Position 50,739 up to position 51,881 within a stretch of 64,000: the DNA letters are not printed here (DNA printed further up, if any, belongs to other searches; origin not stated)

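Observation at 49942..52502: Putative phosphate-starvation membrane-lipid remodelling module: PlcP-like phosphoesterase + OlsB-like N-acyltransferase + orphan PhoB paralogue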

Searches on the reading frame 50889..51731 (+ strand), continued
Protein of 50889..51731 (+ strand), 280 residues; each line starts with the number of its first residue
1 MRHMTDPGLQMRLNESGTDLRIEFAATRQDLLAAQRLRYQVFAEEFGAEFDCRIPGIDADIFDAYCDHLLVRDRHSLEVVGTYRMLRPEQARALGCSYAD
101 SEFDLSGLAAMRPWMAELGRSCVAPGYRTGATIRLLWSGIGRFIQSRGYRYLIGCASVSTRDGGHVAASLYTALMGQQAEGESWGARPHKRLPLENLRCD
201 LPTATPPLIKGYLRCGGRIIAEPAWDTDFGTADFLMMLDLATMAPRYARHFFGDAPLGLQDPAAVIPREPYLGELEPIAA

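Call 84: fold_search(model_id=the predicted structure, library=pdb)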
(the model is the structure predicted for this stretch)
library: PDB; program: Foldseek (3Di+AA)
matches with E <= 10: 924; with E <= 0.001: 129
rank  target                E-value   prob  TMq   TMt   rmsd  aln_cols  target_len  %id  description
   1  5w8a                  2.2e-07  1.00  0.49  0.61   5.6       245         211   16  The structure of a COA-dependent acyl-homoserine lactone synthase, BjaI, with SAM and isopentyl-CoA (released 2017-08-23)
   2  5w8c                  2.7e-07  1.00  0.48  0.60   5.7       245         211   16  The structure of a COA-dependent acyl-homoserine lactone synthase, BjaI, with MTA and isovaleryl-CoA (released 2017-08-23)
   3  5w8g                  3.3e-07  1.00  0.48  0.60   5.7       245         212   16  The structure of a COA-dependent acyl-homoserine lactone synthase, BjaI, with SAH (released 2017-08-23)
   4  5w8e                  5.2e-07  1.00  0.50  0.61   5.5       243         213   16  The structure of a CoA-dependent acyl-homoserine lactone synthase, BjaI, with the adduct of SAH and IV-CoA (released 2017-08-23)
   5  6wns                  1.3e-06  1.00  0.50  0.65   5.0       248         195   14  The structure of a CoA-dependent acyl-homoserine lactone synthase, MesI (released 2020-05-13)
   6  3efa                  1.3e-06  1.00  0.44  0.77   4.2       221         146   18  Crystal structure of putative N-acetyltransferase from Lactobacillus plantarum (released 2008-09-23)
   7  1ro5                  2.7e-06  1.00  0.50  0.66   5.5       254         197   12  Crystal Structure of the AHL Synthase LasI (released 2004-08-24)
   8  3p2h                  7.3e-06  1.00  0.49  0.69   3.9       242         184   16  Crystal structure of TofI in a ternary complex with an inhibitor and MTA (released 2011-07-06)
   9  6wn0_B                1.2e-05  1.00  0.50  0.61   5.2       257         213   16  The structure of a CoA-dependent acyl-homoserine lactone synthase, RpaI, with the adduct of SAH and p-coumaroyl CoA (released 2020-05-13)
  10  3igr_A                1.2e-05  1.00  0.40  0.55   7.6       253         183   10  The Crystal Structure of Ribosomal-protein-S5-alanine Acetyltransferase from Vibrio fischeri to 2.0A (released 2009-09-01)
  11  6wn0_A                1.5e-05  1.00  0.45  0.56   5.0       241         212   15  The structure of a CoA-dependent acyl-homoserine lactone synthase, RpaI, with the adduct of SAH and p-coumaroyl CoA (released 2020-05-13)
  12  6m7g_H                2.4e-05  1.00  0.41  0.60   5.3       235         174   13  Crystal structure of ArsN, N-acetyltransferase with substrate phosphinothricin from Pseudomonas putida KT2440 (released 2019-04-24)
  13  3dr8_B                2.7e-05  1.00  0.44  0.65   5.3       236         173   10  Structure of yncA, a putative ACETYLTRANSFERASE from Salmonella typhimurium with its cofactor Acetyl-CoA (released 2008-08-12)
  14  1tiq_B                2.7e-05  1.00  0.44  0.66   4.7       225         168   13  Crystal Structure of an Acetyltransferase (PaiA) in complex with CoA and DTT from Bacillus subtilis, Northeast Structu (released 2004-07-13)
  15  5wph_A                3.6e-05  1.00  0.41  0.59   5.6       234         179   13  Crystal structure of ArsN, N-acetyltransferase with substrate AST from Pseudomonas putida KT2440 (released 2018-10-10)
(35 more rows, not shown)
